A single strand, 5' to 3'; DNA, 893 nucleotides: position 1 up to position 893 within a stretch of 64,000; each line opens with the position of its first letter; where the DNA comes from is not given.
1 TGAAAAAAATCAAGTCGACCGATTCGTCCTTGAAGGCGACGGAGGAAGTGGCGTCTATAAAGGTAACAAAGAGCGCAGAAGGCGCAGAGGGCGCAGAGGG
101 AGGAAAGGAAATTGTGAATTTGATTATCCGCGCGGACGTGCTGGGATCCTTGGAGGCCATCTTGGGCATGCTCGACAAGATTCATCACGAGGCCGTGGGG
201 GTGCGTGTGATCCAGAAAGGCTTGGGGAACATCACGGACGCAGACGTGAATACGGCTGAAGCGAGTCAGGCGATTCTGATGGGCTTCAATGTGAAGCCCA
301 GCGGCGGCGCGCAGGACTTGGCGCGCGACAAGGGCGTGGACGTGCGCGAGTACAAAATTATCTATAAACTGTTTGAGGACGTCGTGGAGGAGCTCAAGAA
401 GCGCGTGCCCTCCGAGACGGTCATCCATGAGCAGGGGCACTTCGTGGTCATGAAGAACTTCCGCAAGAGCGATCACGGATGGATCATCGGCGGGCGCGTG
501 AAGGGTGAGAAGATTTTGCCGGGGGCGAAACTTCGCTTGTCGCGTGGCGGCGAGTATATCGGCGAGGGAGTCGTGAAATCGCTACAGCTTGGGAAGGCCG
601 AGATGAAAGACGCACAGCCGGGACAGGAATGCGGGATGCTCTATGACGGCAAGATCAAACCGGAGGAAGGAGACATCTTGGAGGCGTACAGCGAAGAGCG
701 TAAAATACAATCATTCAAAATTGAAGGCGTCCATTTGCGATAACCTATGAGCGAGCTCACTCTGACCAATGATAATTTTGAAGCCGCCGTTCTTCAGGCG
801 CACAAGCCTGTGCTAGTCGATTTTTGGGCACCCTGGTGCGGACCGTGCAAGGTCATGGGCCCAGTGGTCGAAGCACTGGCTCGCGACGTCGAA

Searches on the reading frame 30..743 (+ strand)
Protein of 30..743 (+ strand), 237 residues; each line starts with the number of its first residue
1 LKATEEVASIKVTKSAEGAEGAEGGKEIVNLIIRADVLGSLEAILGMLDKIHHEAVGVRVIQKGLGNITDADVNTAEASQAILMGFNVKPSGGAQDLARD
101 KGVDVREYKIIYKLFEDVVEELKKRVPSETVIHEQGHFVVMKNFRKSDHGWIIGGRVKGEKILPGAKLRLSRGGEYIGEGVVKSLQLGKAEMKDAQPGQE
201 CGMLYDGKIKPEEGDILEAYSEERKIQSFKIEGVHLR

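Call 72: search_protein_families(library=pfam, proteins=[window:30-743:+], max_evalue=0.00001)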
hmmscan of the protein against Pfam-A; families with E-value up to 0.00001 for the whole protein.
window:30-743:+ (237 aa): 1 family
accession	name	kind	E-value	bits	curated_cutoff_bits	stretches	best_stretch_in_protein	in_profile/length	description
PF11987.13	IF-2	-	3e-33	114.7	27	1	16-118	14-116/117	Translation-initiation factor 2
